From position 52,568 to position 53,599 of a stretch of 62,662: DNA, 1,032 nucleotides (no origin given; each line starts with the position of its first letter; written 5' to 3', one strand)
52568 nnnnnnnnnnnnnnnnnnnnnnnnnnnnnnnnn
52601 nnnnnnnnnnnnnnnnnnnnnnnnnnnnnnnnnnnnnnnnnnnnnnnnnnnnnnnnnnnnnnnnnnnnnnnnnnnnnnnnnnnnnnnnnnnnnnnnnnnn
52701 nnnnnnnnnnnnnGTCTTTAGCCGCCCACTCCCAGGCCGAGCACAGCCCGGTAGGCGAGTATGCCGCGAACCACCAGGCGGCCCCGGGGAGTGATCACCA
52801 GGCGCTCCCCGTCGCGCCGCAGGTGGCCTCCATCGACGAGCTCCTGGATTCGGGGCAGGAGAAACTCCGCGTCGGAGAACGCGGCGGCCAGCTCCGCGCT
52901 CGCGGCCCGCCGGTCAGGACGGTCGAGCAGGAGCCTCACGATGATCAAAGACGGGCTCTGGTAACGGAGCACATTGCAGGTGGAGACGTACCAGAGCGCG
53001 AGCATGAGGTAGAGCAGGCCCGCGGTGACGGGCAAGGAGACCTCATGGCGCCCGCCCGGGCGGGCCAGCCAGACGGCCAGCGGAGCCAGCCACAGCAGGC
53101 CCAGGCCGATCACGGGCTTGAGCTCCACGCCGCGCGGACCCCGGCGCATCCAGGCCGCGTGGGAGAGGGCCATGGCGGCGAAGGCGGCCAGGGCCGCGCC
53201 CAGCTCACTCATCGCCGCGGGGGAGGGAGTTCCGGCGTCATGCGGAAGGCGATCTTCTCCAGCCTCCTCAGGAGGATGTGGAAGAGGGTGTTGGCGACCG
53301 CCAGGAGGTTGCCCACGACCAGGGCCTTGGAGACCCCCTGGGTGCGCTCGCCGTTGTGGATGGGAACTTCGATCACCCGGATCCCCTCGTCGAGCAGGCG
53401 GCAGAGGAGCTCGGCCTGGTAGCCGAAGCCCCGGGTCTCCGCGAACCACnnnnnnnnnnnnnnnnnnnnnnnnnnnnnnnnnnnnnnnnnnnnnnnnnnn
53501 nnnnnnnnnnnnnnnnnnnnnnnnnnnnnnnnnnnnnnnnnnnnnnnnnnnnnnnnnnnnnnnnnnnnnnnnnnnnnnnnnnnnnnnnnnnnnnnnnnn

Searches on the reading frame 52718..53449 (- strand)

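Call 6: search_protein_families(library=pfam, proteins=[window:52718-53449:-], max_evalue=0.01)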
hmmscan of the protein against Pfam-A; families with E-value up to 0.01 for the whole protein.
window:52718-53449:- (243 aa): 1 family
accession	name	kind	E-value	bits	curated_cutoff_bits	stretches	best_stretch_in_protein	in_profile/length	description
PF06969.22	HemN_C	-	0.0017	18.8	24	1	195-226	36-67/67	HemN C-terminal domain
